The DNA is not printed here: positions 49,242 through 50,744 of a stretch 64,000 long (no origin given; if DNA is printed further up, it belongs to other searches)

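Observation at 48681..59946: Orphan PhnF-like / PhnM-like / class-III aminotransferase module with amidohydrolase and methyltransferase, peppered by IS-B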

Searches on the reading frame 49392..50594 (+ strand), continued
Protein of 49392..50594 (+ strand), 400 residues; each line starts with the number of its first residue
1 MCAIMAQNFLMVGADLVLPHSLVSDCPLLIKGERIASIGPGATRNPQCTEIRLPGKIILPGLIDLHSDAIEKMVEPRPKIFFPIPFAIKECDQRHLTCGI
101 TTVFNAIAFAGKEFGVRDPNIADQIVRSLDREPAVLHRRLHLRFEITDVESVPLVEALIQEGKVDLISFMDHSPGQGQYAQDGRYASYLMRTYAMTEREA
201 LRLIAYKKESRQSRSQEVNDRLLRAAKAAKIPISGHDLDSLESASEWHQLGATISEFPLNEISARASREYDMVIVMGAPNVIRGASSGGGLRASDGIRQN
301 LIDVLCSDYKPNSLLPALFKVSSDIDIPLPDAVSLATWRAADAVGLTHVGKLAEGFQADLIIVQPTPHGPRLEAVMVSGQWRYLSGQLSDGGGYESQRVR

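Call 22: search_protein_families(library=ncbifam, proteins=[L002:11270-12361:+, L002:12405-12854:+, L002:12851-14206:+, L002:14284-14997:+, L002:15064-16128:+, L002:16178-17506:+, L002:17600-19483:+, L004:13849-14685:-, L004:14682-15827:-, L004:12920-13852:-], max_evalue=0.00001)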
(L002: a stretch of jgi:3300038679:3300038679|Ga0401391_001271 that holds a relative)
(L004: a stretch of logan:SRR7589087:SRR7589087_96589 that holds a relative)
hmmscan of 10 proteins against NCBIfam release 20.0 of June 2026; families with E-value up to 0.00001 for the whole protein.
L002:11270-12361:+ (363 aa): 18 families
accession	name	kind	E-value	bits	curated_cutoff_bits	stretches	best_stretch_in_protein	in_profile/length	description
TIGR03366.1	HpnZ_proposed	hypoth_equivalog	1.6e-95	320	328.1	1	28-343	5-315/315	putative phosphonate catabolism associated alcohol dehydrogenase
NF010344.0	PRK13771.1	subfamily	1.8e-31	109.4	349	1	5-348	2-318/334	putative alcohol dehydrogenase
NF003808.0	PRK05396.1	equivalog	9e-30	103.7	380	1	16-355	13-333/341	L-threonine 3-dehydrogenase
TIGR03989.1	Rxyl_3153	subfamily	8.1e-29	101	440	1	4-348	2-356/370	NDMA-dependent alcohol dehydrogenase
NF041172.1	AcrlCoa_red_Thmprot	equivalog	1.4e-28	99.9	500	1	7-349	4-320/334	acryloyl-CoA reductase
TIGR03451.1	mycoS_dep_FDH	equivalog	5e-28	98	512.9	1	8-348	6-344/358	S-(hydroxymethyl)mycothiol dehydrogenase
TIGR00692.1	tdh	equivalog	4.7e-27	94.9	458.35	1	17-349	12-327/340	L-threonine 3-dehydrogenase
TIGR02818.1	adh_III_F_hyde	equivalog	7.9e-23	81.1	543.95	1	4-297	2-308/368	S-(hydroxymethyl)glutathione dehydrogenase/class III alcohol dehydrogenase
NF041097.1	keto_inos_dh_IolM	equivalog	9e-23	80.5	450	1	12-293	36-323/389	scyllo-inosose 3-dehydrogenase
NF007375.0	PRK09880.1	equivalog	1.3e-22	80.1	469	1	29-350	28-330/344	L-idonate 5-dehydrogenase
NF006940.0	PRK09422.1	equivalog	2.2e-22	79.5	344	1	18-320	14-297/338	alcohol dehydrogenase AdhP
NF007642.0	PRK10309.1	equivalog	3.9e-19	69.1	550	1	28-283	25-262/347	galactitol-1-phosphate 5-dehydrogenase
NF007489.0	PRK10083.1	equivalog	6.4e-17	61.5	376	1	15-296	11-272/339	Zn-dependent oxidoreductase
TIGR02819.1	fdhA_non_GSH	equivalog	2.6e-16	59.2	636.95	1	175-260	184-267/397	formaldehyde dehydrogenase, glutathione-independent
TIGR03201.1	dearomat_had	equivalog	1.2e-14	54.1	338.65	1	14-293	9-284/349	6-hydroxycyclohex-1-ene-1-carbonyl-CoA dehydrogenase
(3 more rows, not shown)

L002:12405-12854:+ (149 aa): 20 families
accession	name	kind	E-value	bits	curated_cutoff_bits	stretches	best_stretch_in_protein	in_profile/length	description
TIGR02009.1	PGMB-YQAB-SF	subfamily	4.7e-12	46.5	153.35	1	45-100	129-184/186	beta-phosphoglucomutase family hydrolase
TIGR01509.1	HAD-SF-IA-v3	subfamily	1.4e-11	44.8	29.4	1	55-99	107-151/154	HAD-IA family hydrolase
TIGR01449.2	PGP_bact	equivalog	9.1e-11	41.7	180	1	45-111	127-193/213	phosphoglycolate phosphatase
NF009697.0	PRK13222.1-4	equivalog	1.5e-10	40.8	327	1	45-113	136-204/232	phosphoglycolate phosphatase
NF046057.1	bifunc_MtlD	equivalog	1.3e-09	37.1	800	1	49-100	138-190/683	bifunctional mannitol-1-phosphate dehydrogenase/phosphatase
NF009694.0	PRK13222.1-1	equivalog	1.4e-09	37.6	415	1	43-112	151-220/252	phosphoglycolate phosphatase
NF009497.0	PRK12857.1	equivalog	2.5e-09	36.8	423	1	1-54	1-54/284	class II fructose-1,6-bisphosphate aldolase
TIGR01454.1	AHBA_synth_RP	hypoth_equivalog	2.9e-09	36.9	246.65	1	42-103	114-175/205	AHBA synthesis associated protein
NF008610.0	PRK11587.1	equivalog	6e-09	35.5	282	1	48-101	127-180/219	sugar phosphatase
NF008000.0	PRK10725.1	equivalog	7.1e-09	36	215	1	46-98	129-181/188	fructose-1-phosphate/6-phosphogluconate phosphatase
TIGR01990.1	bPGM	equivalog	1.3e-08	35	189.4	1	50-97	134-181/187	beta-phosphoglucomutase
TIGR00167.1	cbbA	subfamily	1.5e-08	34.4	215.6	1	1-52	1-52/290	ketose-bisphosphate aldolase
NF008087.0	PRK10826.1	equivalog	1.4e-07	31.4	191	1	50-101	139-190/222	hexitol phosphatase HxpB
NF009695.0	PRK13222.1-2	equivalog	1.5e-07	31.2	225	1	45-110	136-201/226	phosphoglycolate phosphatase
NF053653.1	InDiPhoBT2121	equivalog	7.9e-07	28.9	245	1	53-97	137-181/216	inorganic diphosphatase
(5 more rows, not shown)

L002:12851-14206:+ (451 aa): 21 families
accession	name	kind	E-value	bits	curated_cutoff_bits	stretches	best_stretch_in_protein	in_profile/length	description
TIGR00881.1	2A0104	subfamily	2.2e-71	240.9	407.75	1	34-418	1-379/379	phosphoglycerate transporter protein PgtP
NF008661.1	PRK11663.1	subfamily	5.5e-58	197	564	1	19-438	21-433/439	MFS transporter family glucose-6-phosphate receptor UhpC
TIGR00712.1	glpT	equivalog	6.8e-58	196.8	632.55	1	18-434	19-433/440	glycerol-3-phosphate transporter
NF008433.0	PRK11273.1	equivalog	8.6e-53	180.1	748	1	18-432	19-431/452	glycerol-3-phosphate transporter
NF007107.1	PRK09556.1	equivalog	3.1e-39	135.2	497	1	29-403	31-401/469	hexose-6-phosphate:phosphate antiporter UhpT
NF047787.1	PhglyTportPgtP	equivalog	2e-38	132.4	750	1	21-431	22-427/451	phosphoglycerate transporter PgtP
TIGR00893.1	2A0114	subfamily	4e-38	131.4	395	1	35-431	1-394/399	D-galactonate transporter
TIGR00880.1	2_A_01_02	superfamily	9.6e-18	64.7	131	1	76-206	5-139/141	multidrug resistance protein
TIGR00895.1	2A0115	subfamily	1.2e-14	54.1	418.55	1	77-405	64-394/398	aromatic acid/H+ symport family MFS transporter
TIGR00710.1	efflux_Bcr_CflA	subfamily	9.4e-12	45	200.9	1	74-210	49-185/385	Bcr/CflA family efflux MFS transporter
NF008314.0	PRK11102.1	equivalog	4.3e-11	42.7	303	1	59-209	41-189/396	Bcr/CflA family multidrug efflux MFS transporter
TIGR00894.1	2A0114euk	subfamily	6.3e-09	34.9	626.45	1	72-212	83-225/465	Na(+)-dependent inorganic phosphate cotransporter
NF008654.0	PRK11652.1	equivalog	2.1e-08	33.5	479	1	62-210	41-189/397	multidrug efflux MFS transporter EmrD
NF003024.0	PRK03893.1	subfamily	1.1e-07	31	604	0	25-211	18-197/497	sialate:H+ symport family MFS transporter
NF008586.0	PRK11551.1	equivalog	1.2e-07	31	410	0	234-406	201-365/406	3-(3-hydroxy-phenyl)propionate transporter MhpT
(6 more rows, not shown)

L002:14284-14997:+ (237 aa): 5 families
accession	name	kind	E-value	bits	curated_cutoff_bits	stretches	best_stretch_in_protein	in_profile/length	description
TIGR03351.1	PhnX-like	hypoth_equivalog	2.2e-48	165.1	218.9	1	1-232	3-219/220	phosphonatase-like hydrolase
TIGR01422.2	phosphonatase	equivalog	6.9e-31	107.4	220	1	2-206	4-202/251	phosphonoacetaldehyde hydrolase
NF009695.0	PRK13222.1-2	equivalog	1.3e-08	34.6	225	1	1-233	8-223/226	phosphoglycolate phosphatase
NF009804.0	PRK13288.1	equivalog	5.7e-07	29.2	218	1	80-223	64-201/215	pyrophosphatase PpaX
TIGR01449.2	PGP_bact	equivalog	1.2e-06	28.3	180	1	2-231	1-212/213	phosphoglycolate phosphatase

L002:15064-16128:+ (354 aa): 0 families

L002:16178-17506:+ (442 aa): 0 families

L002:17600-19483:+ (627 aa): 0 families

L004:13849-14685:- (278 aa): 17 families
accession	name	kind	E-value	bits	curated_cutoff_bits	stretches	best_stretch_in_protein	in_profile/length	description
TIGR01422.2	phosphonatase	equivalog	9.5e-94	313.3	220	1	4-253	1-250/251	phosphonoacetaldehyde hydrolase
TIGR03351.1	PhnX-like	hypoth_equivalog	4.6e-26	92.1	218.9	1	7-204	4-192/220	phosphonatase-like hydrolase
NF053741.1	noncata_PA2803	equivalog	1.5e-16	61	240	1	7-267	3-191/191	HAD superfamily inactivated hydrolase PcrP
TIGR02009.1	PGMB-YQAB-SF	subfamily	1.1e-11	45.3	153.35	1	4-202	1-186/186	beta-phosphoglucomutase family hydrolase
TIGR01990.1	bPGM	equivalog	8.4e-10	38.9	189.4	1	4-202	1-186/187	beta-phosphoglucomutase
TIGR01449.2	PGP_bact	equivalog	1.4e-09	37.9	180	1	8-203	2-185/213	phosphoglycolate phosphatase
TIGR01454.1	AHBA_synth_RP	hypoth_equivalog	3.5e-09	36.6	246.65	1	104-203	78-175/205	AHBA synthesis associated protein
TIGR01549.1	HAD-SF-IA-v1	subfamily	1e-08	35.7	23.3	0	104-196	65-149/149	HAD-IA family hydrolase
NF053653.1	InDiPhoBT2121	equivalog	2.4e-08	33.8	245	1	65-204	52-188/216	inorganic diphosphatase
NF009694.0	PRK13222.1-1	equivalog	3.5e-08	33.1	415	1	90-204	100-212/252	phosphoglycolate phosphatase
NF009697.0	PRK13222.1-4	equivalog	3.8e-08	32.9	327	1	2-203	5-194/232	phosphoglycolate phosphatase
NF008610.0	PRK11587.1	equivalog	6.5e-08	32.2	282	1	4-206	3-185/219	sugar phosphatase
NF009804.0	PRK13288.1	equivalog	6.8e-08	32.2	218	1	112-203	93-182/215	pyrophosphatase PpaX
NF009695.0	PRK13222.1-2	equivalog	9.4e-08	31.8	225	1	2-203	4-194/226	phosphoglycolate phosphatase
TIGR01509.1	HAD-SF-IA-v3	subfamily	4.9e-07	30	29.4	0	147-202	102-154/154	HAD-IA family hydrolase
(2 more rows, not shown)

L004:14682-15827:- (381 aa): 19 families
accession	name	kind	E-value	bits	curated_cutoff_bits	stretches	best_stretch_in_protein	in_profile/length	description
TIGR03366.1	HpnZ_proposed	hypoth_equivalog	5.5e-89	298.5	328.1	1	42-348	2-312/315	putative phosphonate catabolism associated alcohol dehydrogenase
NF003808.0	PRK05396.1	equivalog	2.6e-28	98.9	380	1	29-369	10-339/341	L-threonine 3-dehydrogenase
TIGR00692.1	tdh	equivalog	2.4e-25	89.3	458.35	1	32-366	11-336/340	L-threonine 3-dehydrogenase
NF041097.1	keto_inos_dh_IolM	equivalog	1.1e-22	80.2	450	1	32-299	40-321/389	scyllo-inosose 3-dehydrogenase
NF010344.0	PRK13771.1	subfamily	1.7e-20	73.3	349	1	24-315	5-281/334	putative alcohol dehydrogenase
NF006940.0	PRK09422.1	equivalog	5.6e-19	68.3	344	1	40-300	19-269/338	alcohol dehydrogenase AdhP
NF007375.0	PRK09880.1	equivalog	4.8e-18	65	469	1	47-359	29-331/344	L-idonate 5-dehydrogenase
NF041172.1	AcrlCoa_red_Thmprot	equivalog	1.2e-17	63.9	500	1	24-310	5-277/334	acryloyl-CoA reductase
NF047908.1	AldhRedAhr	equivalog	2.8e-17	62.6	470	1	40-362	23-326/335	NADPH-dependent aldehyde reductase Ahr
TIGR03451.1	mycoS_dep_FDH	equivalog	3.8e-17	62.1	512.9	1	23-365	5-353/358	S-(hydroxymethyl)mycothiol dehydrogenase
TIGR03989.1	Rxyl_3153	subfamily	1.6e-16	60.6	440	1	44-116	25-98/370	NDMA-dependent alcohol dehydrogenase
NF007642.0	PRK10309.1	equivalog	9.8e-16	57.9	550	1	31-312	11-284/347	galactitol-1-phosphate 5-dehydrogenase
NF007489.0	PRK10083.1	equivalog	2.3e-15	56.4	376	1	32-314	12-282/339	Zn-dependent oxidoreductase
TIGR02818.1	adh_III_F_hyde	equivalog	1.2e-14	54.2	543.95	1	22-116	4-98/368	S-(hydroxymethyl)glutathione dehydrogenase/class III alcohol dehydrogenase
TIGR02819.1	fdhA_non_GSH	equivalog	1.7e-14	53.2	636.95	1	39-118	31-109/397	formaldehyde dehydrogenase, glutathione-independent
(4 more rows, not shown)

L004:12920-13852:- (310 aa): 5 families
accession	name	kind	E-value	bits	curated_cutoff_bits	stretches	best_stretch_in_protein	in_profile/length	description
TIGR01098.1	3A0109s03R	subfamily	9.8e-49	166.1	112.05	1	1-250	1-252/253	phosphate/phosphite/phosphonate ABC transporter substrate-binding protein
TIGR03431.1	PhnD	equivalog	6.5e-45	153.7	261.1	1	11-258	11-256/288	phosphonate ABC transporter substrate-binding protein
TIGR04553.1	ABC_peri_selen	hypoth_equivalog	7.3e-20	71.4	250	1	48-237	16-207/266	putative selenate ABC transporter substrate-binding protein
TIGR01728.1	SsuA_fam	subfamily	3.4e-11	42.9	163.5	1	66-203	32-161/290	aliphatic sulfonate ABC transporter substrate-binding protein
NF049985.1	SBP_like_Rv1680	exception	8.8e-08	32.1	400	1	72-167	38-133/268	Rv1680 family SBP-like protein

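Call 24: find_related_loci(query=A1, collection=genome_contigs, flank=10000)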
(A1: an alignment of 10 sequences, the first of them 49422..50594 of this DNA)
Query A1 (390 aa) in genome_contigs; peptide patterns used: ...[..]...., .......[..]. (x = any residue, [..] = any of these).
599 stretches matched a pattern (row limit reached: there are more); 560 encode a relative of the query (tblastn E <= 1e-3); the best 80 are kept; 80 distinct loci.
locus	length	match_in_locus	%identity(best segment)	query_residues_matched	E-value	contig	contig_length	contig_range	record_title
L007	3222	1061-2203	94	1-381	0e+0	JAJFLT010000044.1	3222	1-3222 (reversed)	MAG: Opitutales bacterium isolate OFTM292 OFTM292_43, whole genome shotgun sequence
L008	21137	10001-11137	40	1-379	2e-89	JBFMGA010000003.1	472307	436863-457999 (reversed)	MAG: Pseudomonadota bacterium isolate MAG285 MAG285_3, whole genome shotgun sequence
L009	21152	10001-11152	41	1-389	4e-88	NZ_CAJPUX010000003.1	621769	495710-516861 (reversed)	Cupriavidus plantarum strain LMG 26296 isolate LMG 26296, whole genome shotgun sequence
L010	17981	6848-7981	41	1-378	2e-87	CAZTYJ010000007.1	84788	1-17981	MAG TPA_asm: uncultured Halothiobacillus sp. isolate binchicken_co37_13 genome assembly, contig: NODE_134_length_84788_c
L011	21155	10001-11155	40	1-379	5e-86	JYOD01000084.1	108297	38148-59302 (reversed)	Burkholderiaceae bacterium 16 contig84, whole genome shotgun sequence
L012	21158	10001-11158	41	1-390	4e-86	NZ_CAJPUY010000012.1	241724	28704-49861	Cupriavidus yeoncheonensis strain LMG 31506 isolate JCM 19890, whole genome shotgun sequence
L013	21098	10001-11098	41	1-371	2e-85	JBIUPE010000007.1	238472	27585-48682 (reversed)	Pseudomonadota bacterium AL_CKDN230030165-1A_HGKHYDSX7 7, whole genome shotgun sequence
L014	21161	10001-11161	40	6-388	2e-85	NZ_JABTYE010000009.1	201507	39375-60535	Cupriavidus gilardii strain USM5 USM5_assembled_contig_9, whole genome shotgun sequence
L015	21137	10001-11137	40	1-375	2e-85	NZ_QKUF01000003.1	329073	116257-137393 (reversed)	Thermosporothrix hazakensis strain ATCC BAA-1881 EI42DRAFT_scaffold00003.3, whole genome shotgun sequence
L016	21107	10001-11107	39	1-370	2e-85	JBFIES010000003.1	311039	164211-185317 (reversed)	MAG: Panacagrimonas sp. isolate Mix_sand11.2021.09.D.89 k141_2859483_length_311039_cov_18.0037, whole genome shotgun seq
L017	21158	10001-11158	40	1-390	3e-85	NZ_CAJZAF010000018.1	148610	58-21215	Cupriavidus pinatubonensis strain LMG 23994 isolate 1245, whole genome shotgun sequence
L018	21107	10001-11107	41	1-370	3e-85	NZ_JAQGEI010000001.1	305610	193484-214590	Sedimenticola hydrogenitrophicus strain SN1189 1, whole genome shotgun sequence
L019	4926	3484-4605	40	3-376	8e-85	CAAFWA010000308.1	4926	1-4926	MAG TPA_asm: uncultured Acinetobacter sp., isolate HGM21753, WGS project CAAFWA010000000 data, contig: SRS475582_36_k119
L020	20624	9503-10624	40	3-376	9e-85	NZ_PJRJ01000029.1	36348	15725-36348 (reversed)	Acinetobacter sp. B51(2017) NODE_29_length_36348_cov_10.766, whole genome shotgun sequence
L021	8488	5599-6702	40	1-369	1e-84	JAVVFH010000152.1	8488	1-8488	MAG: Lysobacterales bacterium isolate TamC13-42 NODE_152_length_8488_cov_3.423017, whole genome shotgun sequence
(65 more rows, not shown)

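Call 31: find_related_loci(query=A2, collection=metagenome_contigs, flank=10000)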
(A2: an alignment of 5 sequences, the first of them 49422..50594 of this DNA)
Query A2 (390 aa) in metagenome_contigs; peptide patterns used: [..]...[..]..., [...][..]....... (x = any residue, [..] = any of these).
600 stretches matched a pattern (row limit reached: there are more); 406 encode a relative of the query (tblastn E <= 1e-3); the best 80 are kept; 80 distinct loci.
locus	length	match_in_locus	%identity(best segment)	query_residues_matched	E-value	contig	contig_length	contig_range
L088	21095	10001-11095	41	4-369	3e-85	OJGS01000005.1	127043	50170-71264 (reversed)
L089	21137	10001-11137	40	1-375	9e-86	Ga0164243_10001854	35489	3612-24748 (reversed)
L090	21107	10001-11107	40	1-370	4e-84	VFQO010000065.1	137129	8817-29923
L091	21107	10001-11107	40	1-370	4e-84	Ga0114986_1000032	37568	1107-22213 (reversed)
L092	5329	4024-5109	41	1-358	3e-83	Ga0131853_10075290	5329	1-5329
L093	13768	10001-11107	41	1-370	9e-83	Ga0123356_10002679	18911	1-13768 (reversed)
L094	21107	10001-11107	41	1-370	9e-82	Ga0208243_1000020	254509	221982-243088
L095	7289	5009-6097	43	5-370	8e-82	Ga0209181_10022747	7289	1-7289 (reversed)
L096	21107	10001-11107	39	1-370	1e-81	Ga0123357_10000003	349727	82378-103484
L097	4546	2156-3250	41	4-369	1e-81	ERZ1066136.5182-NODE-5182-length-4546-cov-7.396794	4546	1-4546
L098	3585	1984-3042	41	1-354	1e-81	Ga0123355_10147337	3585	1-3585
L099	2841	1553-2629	41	1-360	1e-82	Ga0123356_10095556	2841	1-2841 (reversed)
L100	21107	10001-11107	38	1-370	4e-81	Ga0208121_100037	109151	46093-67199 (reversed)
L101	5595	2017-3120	38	1-369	1e-80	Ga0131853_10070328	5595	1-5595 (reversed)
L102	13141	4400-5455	39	1-353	5e-80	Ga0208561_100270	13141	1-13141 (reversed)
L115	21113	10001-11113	36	1-370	1e-75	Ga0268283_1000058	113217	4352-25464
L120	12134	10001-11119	39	1-370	1e-74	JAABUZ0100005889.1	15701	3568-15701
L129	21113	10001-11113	40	1-373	5e-73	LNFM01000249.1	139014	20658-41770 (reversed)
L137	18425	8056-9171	38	4-370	1e-70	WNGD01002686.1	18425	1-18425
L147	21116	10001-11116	38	1-373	7e-67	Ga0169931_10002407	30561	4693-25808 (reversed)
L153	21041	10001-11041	35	31-375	4e-64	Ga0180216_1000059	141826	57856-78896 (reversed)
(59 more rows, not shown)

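Call 35: search_protein_families(library=ncbifam, proteins=[L147:11175-13259:+, L147:13272-13736:+, L129:11266-13287:+, L120:11189-12058:+, L115:14653-15804:-, L115:15825-17222:-, L115:17351-18217:-, L115:18234-19286:-, L137:9401-10021:+, L153:8461-9564:+], max_evalue=1e-10)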
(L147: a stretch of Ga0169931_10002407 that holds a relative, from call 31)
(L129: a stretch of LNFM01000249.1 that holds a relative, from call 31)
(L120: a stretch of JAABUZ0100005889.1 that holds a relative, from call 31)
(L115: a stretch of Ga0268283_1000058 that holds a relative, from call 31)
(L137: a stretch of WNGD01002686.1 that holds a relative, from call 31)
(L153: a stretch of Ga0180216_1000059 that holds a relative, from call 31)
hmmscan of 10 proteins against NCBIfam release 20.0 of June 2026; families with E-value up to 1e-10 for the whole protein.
L147:11175-13259:+ (694 aa): 0 families

L147:13272-13736:+ (154 aa): 0 families

L129:11266-13287:+ (673 aa): 0 families

L120:11189-12058:+ (289 aa): 0 families

L115:14653-15804:- (383 aa): 5 families
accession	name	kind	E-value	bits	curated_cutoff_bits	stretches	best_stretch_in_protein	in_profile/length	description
TIGR02326.1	transamin_PhnW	equivalog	2.8e-176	586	400.8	1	13-373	2-362/363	2-aminoethylphosphonate--pyruvate transaminase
NF010006.0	PRK13479.1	equivalog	2.9e-172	572.9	296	1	13-375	4-365/369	2-aminoethylphosphonate--pyruvate transaminase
TIGR03301.1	PhnW-AepZ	equivalog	1.6e-152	508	360.8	1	16-369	1-353/355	2-aminoethylphosphonate aminotransferase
NF046070.1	PyrdoxPyrvTramin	equivalog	2e-38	132.2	600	1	13-370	4-363/369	pyridoxamine--pyruvate transaminase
NF045640.1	AspGlyoxATaseBhcA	equivalog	8e-21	74.4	650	1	18-357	8-350/395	L-aspartate--glyoxylate aminotransferase BhcA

L115:15825-17222:- (465 aa): 69 families (the best 25 are shown)
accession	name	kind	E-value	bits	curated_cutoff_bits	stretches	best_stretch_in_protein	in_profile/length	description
NF049939.1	HyAminethphonNHLyPbfA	equivalog_domain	4e-202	671.5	525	1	17-459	1-441/442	(R)-1-hydroxy-2-aminoethylphosphonate ammonia-lyase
NF004755.0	PRK06082.1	equivalog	3.1e-190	632.5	467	1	9-462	4-454/459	aspartate aminotransferase family protein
NF006228.0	PRK08360.1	equivalog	1e-96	324.3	608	1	63-463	27-430/443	aspartate aminotransferase family protein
NF004426.0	PRK05769.1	equivalog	1.1e-91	307.8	552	1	37-460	15-440/441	acetyl ornithine aminotransferase family protein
NF005993.0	PRK08117.1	subfamily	3e-91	306.2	574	1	62-462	28-432/433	aspartate aminotransferase family protein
NF006368.0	PRK08593.1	equivalog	1.4e-82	277.7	570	1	39-462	6-434/448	aspartate aminotransferase family protein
NF005812.0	PRK07678.1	subfamily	5.2e-80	269.3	488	1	37-460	5-450/451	aminotransferase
NF004718.0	PRK06062.1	subfamily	7.1e-80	268.7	472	1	61-462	40-451/454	hypothetical protein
NF005102.0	PRK06541.1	equivalog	1.3e-78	264.6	574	1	58-462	33-458/460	aspartate aminotransferase family protein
NF002874.0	PRK03244.1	equivalog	8.1e-78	261.9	457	1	50-463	17-398/399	acetylornithine transaminase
NF045634.1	LeuMetRace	equivalog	2e-77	260.8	800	1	66-462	30-429/432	leucine/methionine racemase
NF008570.0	PRK11522.1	equivalog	1.3e-76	258.1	612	1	67-462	76-459/464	putrescine aminotransferase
NF005683.0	PRK07481.1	subfamily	3e-76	257.2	575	1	62-461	31-451/453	hypothetical protein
NF005685.0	PRK07483.1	equivalog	1.2e-72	245.2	485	1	60-461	13-439/444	aspartate aminotransferase family protein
TIGR00707.1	argD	subfamily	1.3e-72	244.7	410.05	1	62-457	12-380/381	acetylornithine/succinylornithine family transaminase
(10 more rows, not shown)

L115:17351-18217:- (288 aa): 3 families
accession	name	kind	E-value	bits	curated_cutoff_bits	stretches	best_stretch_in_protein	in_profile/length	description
TIGR01422.2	phosphonatase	equivalog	2.1e-98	328.6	220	1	14-263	1-250/251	phosphonoacetaldehyde hydrolase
TIGR03351.1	PhnX-like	hypoth_equivalog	1.2e-23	84.2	218.9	1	17-212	4-190/220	phosphonatase-like hydrolase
NF053741.1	noncata_PA2803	equivalog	2.7e-12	47.1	240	1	154-277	67-191/191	HAD superfamily inactivated hydrolase PcrP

L115:18234-19286:- (350 aa): 0 families

L137:9401-10021:+ (206 aa): 1 family
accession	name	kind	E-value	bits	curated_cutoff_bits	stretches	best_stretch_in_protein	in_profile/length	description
TIGR01915.1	npdG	equivalog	3.3e-12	46.9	149.8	1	1-178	1-194/220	NADPH-dependent F420 reductase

L153:8461-9564:+ (367 aa): 7 families
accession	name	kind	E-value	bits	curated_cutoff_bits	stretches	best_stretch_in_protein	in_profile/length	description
NF052479.1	LevoglcsnDh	equivalog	5e-20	71.5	650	1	32-264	40-287/386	levoglucosan dehydrogenase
TIGR04380.1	myo_inos_iolG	equivalog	4.3e-19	68.6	355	1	3-196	1-193/330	inositol 2-dehydrogenase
NF040723.1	UDP-GlcNAcDh_Arch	equivalog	5.4e-16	59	450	1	4-146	1-143/302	UDP-N-acetylglucosamine 3-dehydrogenase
NF007574.0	PRK10206.1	equivalog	1.3e-14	54.1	352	1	53-143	55-145/345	oxidoreductase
NF008607.0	PRK11579.1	subfamily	3.4e-14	52.6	330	1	3-196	4-196/346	oxidoreductase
NF058563.1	BT_2159_fam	equivalog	3.8e-12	45.9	650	1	4-115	1-114/350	disaccharide 3-dehydrogenase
NF052679.1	InsChiInosDhIolG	equivalog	6.1e-12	45.2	540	1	4-108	3-111/343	bifunctional inositol 2-dehydrogenase/D-chiro-inositol 1-dehydrogenase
